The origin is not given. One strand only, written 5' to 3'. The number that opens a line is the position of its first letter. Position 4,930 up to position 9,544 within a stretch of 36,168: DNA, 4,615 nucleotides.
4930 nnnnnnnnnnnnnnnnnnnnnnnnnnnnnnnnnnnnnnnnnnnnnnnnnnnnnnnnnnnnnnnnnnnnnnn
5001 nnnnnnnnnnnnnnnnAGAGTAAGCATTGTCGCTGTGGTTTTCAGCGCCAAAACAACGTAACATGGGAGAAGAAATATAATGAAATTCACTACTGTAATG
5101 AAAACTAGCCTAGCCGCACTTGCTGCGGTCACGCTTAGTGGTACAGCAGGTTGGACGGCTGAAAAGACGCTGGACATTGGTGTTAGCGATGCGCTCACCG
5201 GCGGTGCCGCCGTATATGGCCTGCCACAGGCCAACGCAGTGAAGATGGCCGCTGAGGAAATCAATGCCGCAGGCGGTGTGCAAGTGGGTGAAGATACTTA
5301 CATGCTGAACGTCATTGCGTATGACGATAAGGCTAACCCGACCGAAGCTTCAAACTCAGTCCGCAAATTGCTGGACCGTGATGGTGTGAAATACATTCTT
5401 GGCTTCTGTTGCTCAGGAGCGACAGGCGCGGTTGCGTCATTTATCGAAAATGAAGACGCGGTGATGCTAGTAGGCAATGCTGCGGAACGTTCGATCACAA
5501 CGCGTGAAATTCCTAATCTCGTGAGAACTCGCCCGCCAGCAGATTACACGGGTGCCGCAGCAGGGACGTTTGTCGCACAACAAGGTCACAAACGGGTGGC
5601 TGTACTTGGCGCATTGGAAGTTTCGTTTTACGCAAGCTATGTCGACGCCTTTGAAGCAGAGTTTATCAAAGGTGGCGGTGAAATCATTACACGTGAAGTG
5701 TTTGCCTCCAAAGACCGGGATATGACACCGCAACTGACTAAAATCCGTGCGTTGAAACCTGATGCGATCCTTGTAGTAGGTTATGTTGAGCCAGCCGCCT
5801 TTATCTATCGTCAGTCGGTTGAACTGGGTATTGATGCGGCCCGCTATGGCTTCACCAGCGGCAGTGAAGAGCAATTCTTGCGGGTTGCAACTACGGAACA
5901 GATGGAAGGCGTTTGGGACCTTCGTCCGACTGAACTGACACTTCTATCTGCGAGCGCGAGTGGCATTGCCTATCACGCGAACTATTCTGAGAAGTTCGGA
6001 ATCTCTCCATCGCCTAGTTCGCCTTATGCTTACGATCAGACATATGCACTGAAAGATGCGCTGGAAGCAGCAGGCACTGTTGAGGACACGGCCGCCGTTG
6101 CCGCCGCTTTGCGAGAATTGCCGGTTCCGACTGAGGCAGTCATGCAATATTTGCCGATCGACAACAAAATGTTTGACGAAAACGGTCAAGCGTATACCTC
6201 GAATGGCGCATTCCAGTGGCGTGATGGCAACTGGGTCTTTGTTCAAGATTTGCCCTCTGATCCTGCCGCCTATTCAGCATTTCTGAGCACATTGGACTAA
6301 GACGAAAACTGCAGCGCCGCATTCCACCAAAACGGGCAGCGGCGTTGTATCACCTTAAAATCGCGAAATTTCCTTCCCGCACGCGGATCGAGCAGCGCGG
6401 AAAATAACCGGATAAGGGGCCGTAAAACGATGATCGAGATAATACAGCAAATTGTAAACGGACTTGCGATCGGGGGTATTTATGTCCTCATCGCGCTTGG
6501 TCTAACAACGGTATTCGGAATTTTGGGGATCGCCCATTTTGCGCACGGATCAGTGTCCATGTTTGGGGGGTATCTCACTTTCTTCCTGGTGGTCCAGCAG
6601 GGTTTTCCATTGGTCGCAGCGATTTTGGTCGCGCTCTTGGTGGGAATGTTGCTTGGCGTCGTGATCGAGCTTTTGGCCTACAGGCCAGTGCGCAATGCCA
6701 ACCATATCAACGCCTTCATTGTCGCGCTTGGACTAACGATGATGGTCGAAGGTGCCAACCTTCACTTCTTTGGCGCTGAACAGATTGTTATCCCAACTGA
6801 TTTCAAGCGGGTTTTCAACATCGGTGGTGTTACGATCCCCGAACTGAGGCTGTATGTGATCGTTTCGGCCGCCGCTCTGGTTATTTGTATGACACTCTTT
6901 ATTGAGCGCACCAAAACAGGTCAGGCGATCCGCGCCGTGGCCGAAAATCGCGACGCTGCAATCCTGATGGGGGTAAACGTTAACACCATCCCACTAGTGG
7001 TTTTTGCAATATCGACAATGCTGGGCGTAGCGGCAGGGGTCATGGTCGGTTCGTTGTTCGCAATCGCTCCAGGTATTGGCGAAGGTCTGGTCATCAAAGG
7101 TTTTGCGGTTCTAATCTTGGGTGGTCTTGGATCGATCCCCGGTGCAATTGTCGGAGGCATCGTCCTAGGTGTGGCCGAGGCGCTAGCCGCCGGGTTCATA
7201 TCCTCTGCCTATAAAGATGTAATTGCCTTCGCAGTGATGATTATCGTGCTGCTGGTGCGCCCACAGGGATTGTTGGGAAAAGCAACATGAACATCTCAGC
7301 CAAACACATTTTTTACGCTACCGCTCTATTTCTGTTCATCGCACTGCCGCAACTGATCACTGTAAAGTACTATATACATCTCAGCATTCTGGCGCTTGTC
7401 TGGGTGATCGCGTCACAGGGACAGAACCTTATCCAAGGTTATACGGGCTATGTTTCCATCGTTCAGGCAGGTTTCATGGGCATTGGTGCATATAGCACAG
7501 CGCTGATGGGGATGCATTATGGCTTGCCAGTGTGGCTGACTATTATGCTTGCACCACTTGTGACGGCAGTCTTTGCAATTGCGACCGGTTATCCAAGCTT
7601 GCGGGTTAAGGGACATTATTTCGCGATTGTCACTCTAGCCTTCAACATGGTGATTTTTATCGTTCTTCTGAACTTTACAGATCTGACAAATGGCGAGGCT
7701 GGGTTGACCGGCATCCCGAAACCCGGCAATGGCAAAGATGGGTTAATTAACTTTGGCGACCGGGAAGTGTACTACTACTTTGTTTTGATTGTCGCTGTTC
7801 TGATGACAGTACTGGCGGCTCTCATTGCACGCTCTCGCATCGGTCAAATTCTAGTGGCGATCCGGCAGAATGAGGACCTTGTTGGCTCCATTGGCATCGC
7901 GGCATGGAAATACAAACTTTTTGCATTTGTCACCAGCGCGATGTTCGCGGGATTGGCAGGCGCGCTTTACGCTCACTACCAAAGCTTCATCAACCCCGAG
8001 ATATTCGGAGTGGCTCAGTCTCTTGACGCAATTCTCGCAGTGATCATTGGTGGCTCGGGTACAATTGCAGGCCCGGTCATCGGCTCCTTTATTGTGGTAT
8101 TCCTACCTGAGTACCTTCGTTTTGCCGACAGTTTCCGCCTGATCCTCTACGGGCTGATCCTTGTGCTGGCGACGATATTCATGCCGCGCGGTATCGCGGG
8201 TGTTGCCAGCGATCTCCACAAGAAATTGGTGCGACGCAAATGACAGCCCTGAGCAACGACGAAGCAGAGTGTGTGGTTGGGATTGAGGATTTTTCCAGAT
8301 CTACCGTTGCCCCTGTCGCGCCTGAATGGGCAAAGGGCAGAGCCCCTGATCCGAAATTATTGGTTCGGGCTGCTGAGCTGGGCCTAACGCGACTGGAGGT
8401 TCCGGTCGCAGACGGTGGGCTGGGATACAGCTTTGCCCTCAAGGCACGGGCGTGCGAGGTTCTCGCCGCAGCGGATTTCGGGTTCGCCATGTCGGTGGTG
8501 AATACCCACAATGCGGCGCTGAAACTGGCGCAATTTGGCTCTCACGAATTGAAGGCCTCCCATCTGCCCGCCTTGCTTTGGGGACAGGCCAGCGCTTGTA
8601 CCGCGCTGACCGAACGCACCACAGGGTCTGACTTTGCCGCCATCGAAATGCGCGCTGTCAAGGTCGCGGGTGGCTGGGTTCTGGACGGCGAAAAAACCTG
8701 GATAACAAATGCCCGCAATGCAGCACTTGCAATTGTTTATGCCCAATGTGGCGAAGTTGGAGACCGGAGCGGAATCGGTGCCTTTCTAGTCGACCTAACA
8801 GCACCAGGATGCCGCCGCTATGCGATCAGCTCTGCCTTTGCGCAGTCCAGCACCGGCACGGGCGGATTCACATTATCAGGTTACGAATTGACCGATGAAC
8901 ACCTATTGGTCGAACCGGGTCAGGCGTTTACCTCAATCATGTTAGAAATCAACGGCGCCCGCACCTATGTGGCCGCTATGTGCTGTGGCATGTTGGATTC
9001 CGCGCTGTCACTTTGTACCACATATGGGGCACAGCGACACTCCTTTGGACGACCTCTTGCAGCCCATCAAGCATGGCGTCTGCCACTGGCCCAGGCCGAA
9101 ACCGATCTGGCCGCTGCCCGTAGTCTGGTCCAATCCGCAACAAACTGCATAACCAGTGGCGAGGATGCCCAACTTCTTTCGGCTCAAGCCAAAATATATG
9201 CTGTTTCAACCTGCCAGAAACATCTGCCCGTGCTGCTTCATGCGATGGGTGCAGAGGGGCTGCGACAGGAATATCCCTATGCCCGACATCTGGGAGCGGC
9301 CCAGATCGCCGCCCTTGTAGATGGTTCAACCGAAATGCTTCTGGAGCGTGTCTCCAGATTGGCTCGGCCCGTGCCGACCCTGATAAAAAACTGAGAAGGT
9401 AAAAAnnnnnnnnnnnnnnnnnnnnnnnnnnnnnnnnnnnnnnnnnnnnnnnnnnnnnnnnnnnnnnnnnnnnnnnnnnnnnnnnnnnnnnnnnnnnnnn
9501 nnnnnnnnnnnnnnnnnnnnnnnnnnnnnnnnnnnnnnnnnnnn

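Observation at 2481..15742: Plasmid-borne uptake, CoA-activation and polyester operon: transporter and catabolic genes run straight into phaC-phaZ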

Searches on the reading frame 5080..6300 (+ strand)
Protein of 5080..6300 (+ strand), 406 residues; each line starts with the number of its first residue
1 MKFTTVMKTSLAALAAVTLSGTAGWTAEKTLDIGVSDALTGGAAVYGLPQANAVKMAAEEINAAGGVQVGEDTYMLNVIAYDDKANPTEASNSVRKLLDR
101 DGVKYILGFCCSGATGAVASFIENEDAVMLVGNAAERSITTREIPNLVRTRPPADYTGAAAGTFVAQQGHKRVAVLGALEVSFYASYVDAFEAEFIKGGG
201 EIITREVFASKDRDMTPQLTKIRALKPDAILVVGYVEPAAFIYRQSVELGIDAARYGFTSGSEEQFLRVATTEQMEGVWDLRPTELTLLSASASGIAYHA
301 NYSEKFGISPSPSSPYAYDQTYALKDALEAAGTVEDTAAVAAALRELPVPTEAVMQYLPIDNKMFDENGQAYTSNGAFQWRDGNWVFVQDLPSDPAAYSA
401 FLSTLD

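Call 3: search_protein_families(library=pfam, proteins=[window:5080-6300:+])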
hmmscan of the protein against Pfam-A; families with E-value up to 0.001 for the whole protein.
window:5080-6300:+ (406 aa): 3 families
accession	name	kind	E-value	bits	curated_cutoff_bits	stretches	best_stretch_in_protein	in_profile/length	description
PF13458.12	Peripla_BP_6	-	3.2e-50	172.2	31.7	1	31-383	2-342/343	Periplasmic binding protein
PF13433.12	Peripla_BP_5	-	4e-17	62.8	27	1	33-347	3-309/363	Periplasmic binding protein domain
PF01094.35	ANF_receptor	-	1.5e-15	57.6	25.4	1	51-333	3-295/353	Receptor family ligand binding region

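Call 5: search_protein_families(library=ncbifam, proteins=[window:5080-6300:+], max_evalue=0.00001)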
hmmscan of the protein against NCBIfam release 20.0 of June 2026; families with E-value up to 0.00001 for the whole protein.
window:5080-6300:+ (406 aa): 3 families
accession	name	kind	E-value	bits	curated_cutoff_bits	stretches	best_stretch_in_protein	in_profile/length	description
NF011933.0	PRK15404.1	subfamily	1.5e-29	103.2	477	1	8-360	7-344/370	high-affinity branched-chain amino acid ABC transporter substrate-binding protein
TIGR03407.1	urea_ABC_UrtA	exception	1.3e-13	50.6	492.75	1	32-346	2-311/361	urea ABC transporter substrate-binding protein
TIGR03669.1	urea_ABC_arch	equivalog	8e-09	35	494.8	1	32-338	2-300/375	urea ABC transporter substrate-binding protein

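Call 49: search_solved_structures(query=window:5080-6300:+, max_evalue=1e-8)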
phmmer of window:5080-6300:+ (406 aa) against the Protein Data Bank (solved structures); distinct sequences matched with E-value up to 1e-8: 28.
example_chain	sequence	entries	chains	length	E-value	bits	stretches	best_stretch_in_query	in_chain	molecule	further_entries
4gnr_A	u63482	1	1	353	4.8e-25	91.5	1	26-331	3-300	ABC transporter substrate-binding protein-branched chain amino acid transport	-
3td9_A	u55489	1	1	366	2.6e-21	79.2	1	29-345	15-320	Branched chain amino acid ABC transporter, periplasmic amino acid-binding protein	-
4n0q_A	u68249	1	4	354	9.8e-19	70.8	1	31-386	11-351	Leu/Ile/Val-binding protein homolog 3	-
3sg0_A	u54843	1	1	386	1.6e-18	70.1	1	8-271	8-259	Extracellular ligand-binding receptor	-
4dqd_A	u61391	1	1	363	7.1e-17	64.7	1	31-271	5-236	Extracellular ligand-binding receptor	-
1z15_A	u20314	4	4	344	3e-16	62.6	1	32-361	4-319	Leu/Ile/Val-binding protein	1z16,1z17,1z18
4ey3_A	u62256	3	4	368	4.2e-16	62.1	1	27-346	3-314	Twin-arginine translocation pathway signal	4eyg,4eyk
2liv_A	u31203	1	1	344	1.1e-15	60.7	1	32-361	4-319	LEUCINE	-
7s6e_A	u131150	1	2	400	1.3e-15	60.5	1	30-342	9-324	Urea ABC transporter, periplasmic urea-binding protein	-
4q6w_A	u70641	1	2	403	1.4e-15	60.4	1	9-253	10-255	Putative leu/ile/val-binding protein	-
7ylt_B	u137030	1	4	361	2.6e-15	59.5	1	31-386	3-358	Putative ABC transporter, substrate-binding protein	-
2lbp_A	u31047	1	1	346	3.5e-15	59.1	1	32-340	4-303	LEUCINE-BINDING PROTEIN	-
3ipc_A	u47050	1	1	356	1.1e-14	57.5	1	33-370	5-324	ABC transporter, substrate binding protein (Amino acid)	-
1usg_A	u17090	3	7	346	1.1e-14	57.4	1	32-340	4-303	LEUCINE-SPECIFIC BINDING PROTEIN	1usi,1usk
3ip5_A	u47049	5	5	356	1.6e-14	56.9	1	33-370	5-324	ABC transporter, substrate binding protein (Amino acid)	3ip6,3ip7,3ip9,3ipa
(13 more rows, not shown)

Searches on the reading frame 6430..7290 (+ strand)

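Call 3: search_protein_families(library=pfam, proteins=[window:6430-7290:+])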
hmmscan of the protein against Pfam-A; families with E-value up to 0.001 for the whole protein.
window:6430-7290:+ (286 aa): 1 family
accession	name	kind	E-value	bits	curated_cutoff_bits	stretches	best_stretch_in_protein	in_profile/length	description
PF02653.21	BPD_transp_2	-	1.3e-42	146.2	26.8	1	8-274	2-269/269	Branched-chain amino acid transport system / permease component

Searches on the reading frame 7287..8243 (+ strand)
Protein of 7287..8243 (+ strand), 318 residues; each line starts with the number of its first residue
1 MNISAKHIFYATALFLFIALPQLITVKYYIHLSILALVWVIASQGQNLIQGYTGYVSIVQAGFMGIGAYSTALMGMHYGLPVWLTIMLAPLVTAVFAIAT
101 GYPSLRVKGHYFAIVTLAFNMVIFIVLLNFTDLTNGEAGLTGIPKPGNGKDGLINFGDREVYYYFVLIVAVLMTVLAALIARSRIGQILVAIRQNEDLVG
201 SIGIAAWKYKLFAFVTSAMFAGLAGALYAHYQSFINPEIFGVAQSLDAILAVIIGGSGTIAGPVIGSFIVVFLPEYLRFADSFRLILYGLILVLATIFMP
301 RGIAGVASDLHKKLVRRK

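Call 3: search_protein_families(library=pfam, proteins=[window:7287-8243:+])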
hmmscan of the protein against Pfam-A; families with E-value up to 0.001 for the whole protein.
window:7287-8243:+ (318 aa): 1 family
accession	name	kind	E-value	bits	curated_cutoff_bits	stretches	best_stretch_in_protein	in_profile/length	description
PF02653.21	BPD_transp_2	-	1.8e-52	178.6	26.8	1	32-295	5-268/269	Branched-chain amino acid transport system / permease component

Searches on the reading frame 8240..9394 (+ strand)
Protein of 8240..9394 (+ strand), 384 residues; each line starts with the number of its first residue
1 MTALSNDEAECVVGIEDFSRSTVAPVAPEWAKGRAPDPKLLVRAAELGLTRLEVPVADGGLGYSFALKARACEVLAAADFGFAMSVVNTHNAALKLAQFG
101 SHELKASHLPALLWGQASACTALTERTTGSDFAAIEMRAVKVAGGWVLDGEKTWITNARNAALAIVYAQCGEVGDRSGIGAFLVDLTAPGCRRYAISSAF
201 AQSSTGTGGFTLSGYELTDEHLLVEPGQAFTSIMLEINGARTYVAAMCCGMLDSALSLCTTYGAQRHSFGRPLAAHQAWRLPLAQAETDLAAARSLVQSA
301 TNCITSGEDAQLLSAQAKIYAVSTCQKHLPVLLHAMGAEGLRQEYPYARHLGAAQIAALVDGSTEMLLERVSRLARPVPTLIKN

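Call 3: search_protein_families(library=pfam, proteins=[window:8240-9394:+])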
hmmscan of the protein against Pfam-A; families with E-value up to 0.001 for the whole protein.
window:8240-9394:+ (384 aa): 4 families
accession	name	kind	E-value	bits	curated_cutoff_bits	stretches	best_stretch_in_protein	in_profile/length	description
PF00441.29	Acyl-CoA_dh_1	-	4.5e-23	82.5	22.4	1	230-373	4-147/150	Acyl-CoA dehydrogenase, C-terminal domain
PF02770.24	Acyl-CoA_dh_M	-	5.8e-18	65.3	33.3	1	120-211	1-93/97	Acyl-CoA dehydrogenase, middle domain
PF02771.21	Acyl-CoA_dh_N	-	1.6e-15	57.9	22.9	1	15-115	11-112/113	Acyl-CoA dehydrogenase, N-terminal domain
PF08028.16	Acyl-CoA_dh_2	-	1.8e-09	38.4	22.7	1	244-357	3-126/134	Acyl-CoA dehydrogenase, C-terminal domain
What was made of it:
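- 8240..9394 (+): Atypical acyl-CoA dehydrogenase-family protein. It is not the isobutyryl-CoA dehydrogenase of valine operons. Three ACAD Pfam domains (call 3).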

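Call 5: search_protein_families(library=ncbifam, proteins=[window:8240-9394:+], max_evalue=0.00001)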
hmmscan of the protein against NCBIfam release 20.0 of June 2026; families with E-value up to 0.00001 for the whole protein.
window:8240-9394:+ (384 aa): 19 families
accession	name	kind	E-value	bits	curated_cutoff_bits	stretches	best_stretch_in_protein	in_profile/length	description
NF042972.1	AcrlCoAredClosAcrC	equivalog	4e-42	144.2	640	1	6-366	7-367/378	acryloyl-CoA reductase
NF042439.1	SulpropCoADesulf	equivalog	4e-39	134.4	600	1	17-372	6-367/379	3-sulfinopropanoyl-CoA desulfinase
NF045552.1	GlutCoADH_Des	equivalog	8.1e-38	130.6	470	1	14-366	15-370/387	glutaryl-CoA dehydrogenase Acd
NF043006.1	CyhCrbnylCoADH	equivalog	1.9e-36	125.8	650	1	11-366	11-366/380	cyclohexane-1-carbonyl-CoA dehydrogenase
TIGR03207.1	cyc_hxne_CoA_dh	equivalog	2e-36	125.5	575.35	1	9-302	6-299/372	cyclohexanecarboxyl-CoA dehydrogenase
NF053553.1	prodigi_MBC_PigA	equivalog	5.7e-33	114.6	500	1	4-373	5-377/381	prodigiosin MBC biosynthesis dehydrogenase PigA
NF045652.1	ProlPCPDhRedW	equivalog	1.4e-29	103.1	650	1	43-325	39-323/376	L-prolyl-[peptidyl-carrier protein] dehydrogenase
NF058590.1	AcCoDHFadEBacil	equivalog_domain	3.2e-29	101.9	600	1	15-306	32-322/586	acyl-CoA dehydrogenase FadE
NF052270.1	Staph_DH_FadE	equivalog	2e-24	86.1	600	1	96-366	117-384/400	acyl-CoA dehydrogenase FadE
NF008997.0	PRK12341.1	equivalog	1.1e-23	83.9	537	1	45-367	47-368/382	acyl-CoA dehydrogenase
TIGR03203.1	pimD_small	equivalog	1.8e-21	76.7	652.7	1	44-303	46-302/378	pimeloyl-CoA dehydrogenase small subunit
NF002885.1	PRK03354.1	equivalog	7.3e-17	61.5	540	1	43-373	45-371/378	crotonobetainyl-CoA dehydrogenase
TIGR04022.1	sulfur_SfnB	equivalog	1.2e-11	44.2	430.9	1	45-360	43-365/391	SfnB family sulfur acquisition oxidoreductase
TIGR03204.1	pimC_large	equivalog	3.4e-11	42.7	623.85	1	96-293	100-294/395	pimeloyl-CoA dehydrogenase large subunit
NF037942.1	ac_ACP_DH_MbtN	equivalog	9.4e-11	41.1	700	1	76-375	70-365/376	mycobactin biosynthesis acyl-ACP dehydrogenase MbtN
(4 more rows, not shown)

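Call 51: search_solved_structures(query=window:8240-9394:+, max_evalue=1e-35)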
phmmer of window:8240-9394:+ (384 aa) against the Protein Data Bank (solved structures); distinct sequences matched with E-value up to 1e-35: 3.
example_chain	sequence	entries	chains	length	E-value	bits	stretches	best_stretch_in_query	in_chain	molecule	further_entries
1ws9_A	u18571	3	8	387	7.1e-41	143.9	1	11-372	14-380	acyl-CoA dehydrogenase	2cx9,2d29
2dvl_A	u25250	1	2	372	6.4e-39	137.5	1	14-367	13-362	Acyl-CoA dehydrogenase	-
4l1f_A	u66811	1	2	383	1.8e-36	129.4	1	16-369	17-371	Acyl-CoA dehydrogenase domain protein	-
